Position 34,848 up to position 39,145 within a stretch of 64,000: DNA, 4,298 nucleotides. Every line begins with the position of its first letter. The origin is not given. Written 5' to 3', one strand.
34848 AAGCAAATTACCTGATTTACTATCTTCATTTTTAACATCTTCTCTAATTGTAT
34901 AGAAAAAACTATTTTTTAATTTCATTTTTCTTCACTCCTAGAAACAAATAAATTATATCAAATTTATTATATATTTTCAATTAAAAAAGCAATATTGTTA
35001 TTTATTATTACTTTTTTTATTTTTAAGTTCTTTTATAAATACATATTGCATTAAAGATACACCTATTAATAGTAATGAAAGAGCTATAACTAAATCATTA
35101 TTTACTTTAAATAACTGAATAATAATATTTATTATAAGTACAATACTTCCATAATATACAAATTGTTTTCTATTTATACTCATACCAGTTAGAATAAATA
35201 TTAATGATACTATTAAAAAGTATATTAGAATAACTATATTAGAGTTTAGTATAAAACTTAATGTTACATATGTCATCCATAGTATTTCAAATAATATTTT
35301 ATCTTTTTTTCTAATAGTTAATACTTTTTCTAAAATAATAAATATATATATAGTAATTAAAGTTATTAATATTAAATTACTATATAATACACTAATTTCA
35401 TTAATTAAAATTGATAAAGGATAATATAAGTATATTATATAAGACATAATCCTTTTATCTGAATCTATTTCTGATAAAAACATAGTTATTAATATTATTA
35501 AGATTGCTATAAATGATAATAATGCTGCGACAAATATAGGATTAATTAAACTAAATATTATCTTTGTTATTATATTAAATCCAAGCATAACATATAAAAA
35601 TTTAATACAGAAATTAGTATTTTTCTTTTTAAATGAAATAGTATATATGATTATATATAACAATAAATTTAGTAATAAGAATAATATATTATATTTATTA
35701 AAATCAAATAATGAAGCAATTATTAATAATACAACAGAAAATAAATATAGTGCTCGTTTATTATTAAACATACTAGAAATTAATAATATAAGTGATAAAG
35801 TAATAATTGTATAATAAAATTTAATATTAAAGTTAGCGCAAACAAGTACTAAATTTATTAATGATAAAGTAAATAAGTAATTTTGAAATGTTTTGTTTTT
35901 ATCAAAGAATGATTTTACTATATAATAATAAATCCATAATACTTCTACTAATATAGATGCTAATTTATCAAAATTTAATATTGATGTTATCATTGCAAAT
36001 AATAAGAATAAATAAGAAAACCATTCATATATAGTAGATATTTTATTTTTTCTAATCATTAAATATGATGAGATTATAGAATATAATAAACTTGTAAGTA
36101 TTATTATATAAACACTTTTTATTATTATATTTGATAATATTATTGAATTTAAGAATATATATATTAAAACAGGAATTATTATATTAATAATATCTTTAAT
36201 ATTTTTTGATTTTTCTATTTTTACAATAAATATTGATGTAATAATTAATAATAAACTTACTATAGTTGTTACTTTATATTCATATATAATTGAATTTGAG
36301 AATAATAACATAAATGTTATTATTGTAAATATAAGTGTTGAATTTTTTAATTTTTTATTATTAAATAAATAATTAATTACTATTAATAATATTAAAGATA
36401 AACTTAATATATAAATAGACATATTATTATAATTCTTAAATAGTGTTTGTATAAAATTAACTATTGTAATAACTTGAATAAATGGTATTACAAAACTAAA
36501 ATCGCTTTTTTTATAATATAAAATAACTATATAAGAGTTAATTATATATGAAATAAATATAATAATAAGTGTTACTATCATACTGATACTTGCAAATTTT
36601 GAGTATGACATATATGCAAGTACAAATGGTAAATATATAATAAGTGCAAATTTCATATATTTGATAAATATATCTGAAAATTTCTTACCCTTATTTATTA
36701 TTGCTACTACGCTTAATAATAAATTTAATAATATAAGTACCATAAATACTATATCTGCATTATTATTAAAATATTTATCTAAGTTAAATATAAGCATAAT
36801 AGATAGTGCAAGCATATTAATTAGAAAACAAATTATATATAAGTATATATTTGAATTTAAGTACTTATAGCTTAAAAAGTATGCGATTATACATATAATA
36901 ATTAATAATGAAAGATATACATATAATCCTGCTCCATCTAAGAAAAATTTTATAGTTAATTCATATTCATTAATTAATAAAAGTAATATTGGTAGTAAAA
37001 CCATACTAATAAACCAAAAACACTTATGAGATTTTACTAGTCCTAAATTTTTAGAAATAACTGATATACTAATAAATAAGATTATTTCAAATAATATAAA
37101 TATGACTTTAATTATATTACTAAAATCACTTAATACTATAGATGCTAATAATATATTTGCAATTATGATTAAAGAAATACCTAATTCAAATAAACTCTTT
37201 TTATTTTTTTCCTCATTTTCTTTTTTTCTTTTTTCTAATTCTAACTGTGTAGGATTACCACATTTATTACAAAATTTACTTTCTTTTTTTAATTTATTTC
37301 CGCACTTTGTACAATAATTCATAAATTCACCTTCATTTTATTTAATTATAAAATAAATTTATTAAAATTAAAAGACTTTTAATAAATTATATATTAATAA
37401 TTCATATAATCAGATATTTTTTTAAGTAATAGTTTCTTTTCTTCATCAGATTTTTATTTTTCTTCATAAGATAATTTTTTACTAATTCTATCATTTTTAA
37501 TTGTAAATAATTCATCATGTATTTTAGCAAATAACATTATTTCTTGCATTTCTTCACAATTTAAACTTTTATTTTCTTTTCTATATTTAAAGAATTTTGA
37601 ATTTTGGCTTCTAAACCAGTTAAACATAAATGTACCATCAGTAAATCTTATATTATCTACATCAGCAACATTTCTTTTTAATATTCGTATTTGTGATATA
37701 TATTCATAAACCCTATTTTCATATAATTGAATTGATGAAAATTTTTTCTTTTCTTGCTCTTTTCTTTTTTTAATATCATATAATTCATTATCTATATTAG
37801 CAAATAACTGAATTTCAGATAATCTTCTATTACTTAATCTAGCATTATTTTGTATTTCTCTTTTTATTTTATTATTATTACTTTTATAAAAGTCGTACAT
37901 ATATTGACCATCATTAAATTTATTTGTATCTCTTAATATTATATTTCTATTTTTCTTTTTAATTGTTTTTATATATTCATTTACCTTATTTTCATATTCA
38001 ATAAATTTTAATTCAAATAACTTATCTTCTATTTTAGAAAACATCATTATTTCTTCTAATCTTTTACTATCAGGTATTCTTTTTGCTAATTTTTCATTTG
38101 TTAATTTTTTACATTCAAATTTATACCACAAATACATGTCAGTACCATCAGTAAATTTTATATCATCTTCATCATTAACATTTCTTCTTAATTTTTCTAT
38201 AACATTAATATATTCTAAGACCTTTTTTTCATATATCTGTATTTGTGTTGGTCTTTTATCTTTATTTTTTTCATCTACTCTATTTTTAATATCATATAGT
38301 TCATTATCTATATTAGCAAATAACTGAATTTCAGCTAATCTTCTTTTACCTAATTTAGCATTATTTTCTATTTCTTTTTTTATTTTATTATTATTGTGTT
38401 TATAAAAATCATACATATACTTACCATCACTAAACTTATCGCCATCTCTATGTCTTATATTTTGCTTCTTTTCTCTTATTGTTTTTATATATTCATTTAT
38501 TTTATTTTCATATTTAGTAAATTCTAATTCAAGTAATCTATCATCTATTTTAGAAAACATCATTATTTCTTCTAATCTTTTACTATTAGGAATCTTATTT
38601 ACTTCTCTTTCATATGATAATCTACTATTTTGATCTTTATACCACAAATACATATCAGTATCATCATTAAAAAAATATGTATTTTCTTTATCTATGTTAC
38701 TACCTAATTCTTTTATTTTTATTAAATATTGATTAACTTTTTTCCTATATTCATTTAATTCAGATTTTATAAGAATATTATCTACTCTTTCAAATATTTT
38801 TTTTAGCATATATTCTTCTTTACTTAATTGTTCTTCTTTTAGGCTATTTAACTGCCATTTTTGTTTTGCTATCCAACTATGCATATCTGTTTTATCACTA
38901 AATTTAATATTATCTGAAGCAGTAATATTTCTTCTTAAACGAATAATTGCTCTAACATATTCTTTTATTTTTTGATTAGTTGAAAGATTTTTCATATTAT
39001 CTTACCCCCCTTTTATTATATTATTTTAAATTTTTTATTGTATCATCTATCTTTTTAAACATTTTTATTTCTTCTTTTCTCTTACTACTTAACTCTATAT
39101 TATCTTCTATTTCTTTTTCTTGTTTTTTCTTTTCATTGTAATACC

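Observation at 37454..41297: Three tandem paralogous genes built only of helicase-associated (HA)-like repeats, with no catalytic domain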

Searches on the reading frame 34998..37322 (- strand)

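Call 3: search_protein_families(library=pfam, proteins=[window:34998-37322:-], max_evalue=1)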
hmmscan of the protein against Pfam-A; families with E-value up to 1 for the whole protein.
window:34998-37322:- (774 aa): 5 families
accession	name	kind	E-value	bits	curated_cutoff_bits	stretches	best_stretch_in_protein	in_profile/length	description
PF13240.11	Zn_Ribbon_1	-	1.1e-05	25.5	25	1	3-24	1-22/23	zinc-ribbon domain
PF13248.11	Zn_ribbon_3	-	0.0011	18.8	27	1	1-24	2-25/26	zinc-ribbon domain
PF12773.13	DZR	-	0.0013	19.3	27.3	1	4-24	1-21/45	Double zinc ribbon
PF14803.11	Zn_ribbon_Nudix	-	0.0032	17.8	25.6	1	16-29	1-14/34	Nudix N-terminal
PF18912.6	DZR_2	-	0.042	14.1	27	1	3-26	23-47/56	Double zinc ribbon domain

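Call 4: search_protein_families(library=ncbifam, proteins=[window:34998-37322:-], max_evalue=1)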
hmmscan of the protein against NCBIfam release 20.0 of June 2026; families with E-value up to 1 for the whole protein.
window:34998-37322:- (774 aa): 4 families
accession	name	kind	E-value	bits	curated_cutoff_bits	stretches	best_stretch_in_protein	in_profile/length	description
NF053815.1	teico_TcaA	equivalog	0.0021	16.9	550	1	1-64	1-64/463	membrane-associated protein TcaA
NF049953.1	ribbon_DG_selen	exception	0.14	12.1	130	1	1-42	5-46/172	zinc ribbon-containing (seleno)protein DG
TIGR03826.1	YvyF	hypoth_equivalog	0.23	11.4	124.15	1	3-42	83-121/137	TIGR03826 family flagellar region protein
NF045510.1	4Cys_prefix_kin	domain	0.39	11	24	0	2-11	17-26/26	4-Cys prefix domain-containing protein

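Call 90: search_protein_families(library=padloc, proteins=[window:34998-37322:-], max_evalue=0.01)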
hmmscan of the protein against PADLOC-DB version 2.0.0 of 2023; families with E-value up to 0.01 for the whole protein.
window:34998-37322:- (774 aa): 0 families

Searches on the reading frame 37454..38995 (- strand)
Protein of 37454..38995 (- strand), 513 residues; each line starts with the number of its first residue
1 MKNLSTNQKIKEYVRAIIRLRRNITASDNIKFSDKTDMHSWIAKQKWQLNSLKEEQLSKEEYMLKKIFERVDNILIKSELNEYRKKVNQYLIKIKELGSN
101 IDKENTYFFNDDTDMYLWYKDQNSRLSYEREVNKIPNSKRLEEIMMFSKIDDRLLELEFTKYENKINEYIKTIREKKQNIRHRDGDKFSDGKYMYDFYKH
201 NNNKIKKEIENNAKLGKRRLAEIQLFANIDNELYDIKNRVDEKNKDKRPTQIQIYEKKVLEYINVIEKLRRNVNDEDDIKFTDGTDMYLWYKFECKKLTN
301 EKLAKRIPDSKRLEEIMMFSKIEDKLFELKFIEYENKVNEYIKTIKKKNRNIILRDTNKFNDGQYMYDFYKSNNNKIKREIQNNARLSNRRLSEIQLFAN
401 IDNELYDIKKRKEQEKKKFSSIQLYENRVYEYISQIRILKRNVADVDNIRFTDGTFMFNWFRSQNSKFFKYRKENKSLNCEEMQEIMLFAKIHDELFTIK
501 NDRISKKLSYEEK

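Call 3: search_protein_families(library=pfam, proteins=[window:37454-38995:-], max_evalue=1)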
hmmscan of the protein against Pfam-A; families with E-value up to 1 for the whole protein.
window:37454-38995:- (513 aa): 2 families
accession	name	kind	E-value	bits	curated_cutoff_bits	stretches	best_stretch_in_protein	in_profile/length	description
PF22384.1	PBP2_Ca3427_like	-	0.12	13.2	27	1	255-307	44-92/95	Ca3427-like PBP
PF02650.20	HTH_WhiA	-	0.48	11.3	27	1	437-487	14-64/84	WhiA C-terminal HTH domain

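Call 4: search_protein_families(library=ncbifam, proteins=[window:37454-38995:-], max_evalue=1)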
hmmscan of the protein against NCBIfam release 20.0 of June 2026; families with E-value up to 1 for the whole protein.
window:37454-38995:- (513 aa): 0 families

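Call 8: find_homologous_proteins(query=window:37454-38995:-, max_evalue=0.001)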
Query window:37454-38995:- (513 aa): 4 proteins with E <= 0.001 among 8000 candidates.
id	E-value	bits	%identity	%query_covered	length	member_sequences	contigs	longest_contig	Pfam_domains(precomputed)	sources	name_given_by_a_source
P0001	0.0e+0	1034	95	100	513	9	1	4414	-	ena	-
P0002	8.5e-55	205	37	65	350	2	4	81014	-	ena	-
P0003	1.1e-51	195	35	70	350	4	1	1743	-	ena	-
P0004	1.9e-40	157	36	67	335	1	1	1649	-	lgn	-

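Call 10: find_encoding_contigs(protein=P0002, flank=10000, max_places=6)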
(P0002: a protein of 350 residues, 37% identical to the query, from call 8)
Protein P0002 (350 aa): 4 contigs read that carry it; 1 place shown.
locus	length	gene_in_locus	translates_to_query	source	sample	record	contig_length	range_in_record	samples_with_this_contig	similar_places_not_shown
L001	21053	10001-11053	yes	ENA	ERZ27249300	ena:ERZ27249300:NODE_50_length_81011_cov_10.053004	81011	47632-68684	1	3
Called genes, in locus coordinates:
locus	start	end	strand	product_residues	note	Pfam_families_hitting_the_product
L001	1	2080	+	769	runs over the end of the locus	PF02190:LON_substr_bdg, PF00004:AAA, PF07724:AAA_2 (weak), PF07728:AAA_5, PF13401:AAA_22 (faint), PF22667:Lon_lid, PF05362:Lon_C, PF13541:ChlI (weak)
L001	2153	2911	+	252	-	PF01476:LysM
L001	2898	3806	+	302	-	-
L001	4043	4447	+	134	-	-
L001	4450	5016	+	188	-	PF00565:SNase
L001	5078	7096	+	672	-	-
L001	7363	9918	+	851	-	PF00133:tRNA-synt_1, PF01406:tRNA-synt_1e (faint), PF09334:tRNA-synt_1g, PF13603:tRNA-synt_1_2 (faint), PF09334:tRNA-synt_1g, PF00133:tRNA-synt_1, PF08264:Anticodon_1, PF10458:Val_tRNA-synt_C (weak)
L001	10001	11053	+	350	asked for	-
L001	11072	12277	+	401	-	-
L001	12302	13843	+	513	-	-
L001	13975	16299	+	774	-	PF13240:Zn_Ribbon_1 (weak)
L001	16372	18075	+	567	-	PF00587:tRNA-synt_2b, PF04073:tRNA_edit, PF03129:HGTP_anticodon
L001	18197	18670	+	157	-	-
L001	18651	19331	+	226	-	PF20582:UPF0758_N, PF04002:RadC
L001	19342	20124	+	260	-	PF04085:MreC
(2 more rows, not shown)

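Call 43: find_encoding_contigs(protein=P0004, flank=10000, max_places=4)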
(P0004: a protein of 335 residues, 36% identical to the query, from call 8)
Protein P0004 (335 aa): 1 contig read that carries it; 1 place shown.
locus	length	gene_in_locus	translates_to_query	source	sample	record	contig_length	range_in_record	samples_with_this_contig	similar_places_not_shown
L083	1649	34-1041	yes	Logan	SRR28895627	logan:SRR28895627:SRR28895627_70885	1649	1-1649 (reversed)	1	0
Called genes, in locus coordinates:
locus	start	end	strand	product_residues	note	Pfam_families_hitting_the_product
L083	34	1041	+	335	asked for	-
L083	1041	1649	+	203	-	?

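Call 49: search_protein_families(library=pfam, proteins=[L083:1041-1649:+], max_evalue=0.001)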
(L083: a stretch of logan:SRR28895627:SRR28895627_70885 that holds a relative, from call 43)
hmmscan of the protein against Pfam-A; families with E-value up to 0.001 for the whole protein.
L083:1041-1649:+ (203 aa): 6 families
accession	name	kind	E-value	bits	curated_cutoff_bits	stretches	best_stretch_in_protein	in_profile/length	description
PF13240.11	Zn_Ribbon_1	-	7.5e-08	32.4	25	1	26-47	1-22/23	zinc-ribbon domain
PF13248.11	Zn_ribbon_3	-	2.5e-06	27.2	27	1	23-47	1-25/26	zinc-ribbon domain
PF12773.13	DZR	-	5.2e-05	23.8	27.3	1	27-48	1-22/45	Double zinc ribbon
PF14803.11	Zn_ribbon_Nudix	-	0.00014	22.1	25.6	0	39-53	1-15/34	Nudix N-terminal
PF09925.14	DUF2157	-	0.00016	21.8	32.4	1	58-144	20-112/146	Predicted membrane protein (DUF2157)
PF17032.10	Zn_ribbon_15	-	0.00043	21.5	28.9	1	20-45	48-73/73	zinc-ribbon family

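Call 50: search_protein_families(library=phrogs, proteins=[window:37454-38995:-], max_evalue=0.001)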
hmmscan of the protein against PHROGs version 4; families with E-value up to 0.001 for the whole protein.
window:37454-38995:- (513 aa): 0 families

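Call 83: find_encoding_contigs(protein=P0003, flank=6000, max_places=2)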
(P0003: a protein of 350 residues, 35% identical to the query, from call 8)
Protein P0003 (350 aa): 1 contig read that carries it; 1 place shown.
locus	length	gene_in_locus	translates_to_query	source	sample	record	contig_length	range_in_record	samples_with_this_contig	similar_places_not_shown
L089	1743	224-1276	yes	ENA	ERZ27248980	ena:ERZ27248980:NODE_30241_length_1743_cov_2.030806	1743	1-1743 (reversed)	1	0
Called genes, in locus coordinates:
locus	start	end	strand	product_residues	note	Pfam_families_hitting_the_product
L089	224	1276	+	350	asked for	-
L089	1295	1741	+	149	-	?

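Call 90: search_protein_families(library=padloc, proteins=[window:37454-38995:-], max_evalue=0.01)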
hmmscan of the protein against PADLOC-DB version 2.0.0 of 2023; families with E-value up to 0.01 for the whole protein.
window:37454-38995:- (513 aa): 0 families

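Call 100: search_dna_similar(query=window:37454-38995:-, collection=phages, mode=protein, max_evalue=0.001, max_rows=10)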
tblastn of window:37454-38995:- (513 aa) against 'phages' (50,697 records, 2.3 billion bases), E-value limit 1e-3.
No match.

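Call 101: search_dna_similar(query=window:37454-38995:-, collection=plasmids, mode=protein, max_evalue=0.001, max_rows=10)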
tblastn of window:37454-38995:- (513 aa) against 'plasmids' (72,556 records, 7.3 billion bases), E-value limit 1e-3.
No match.
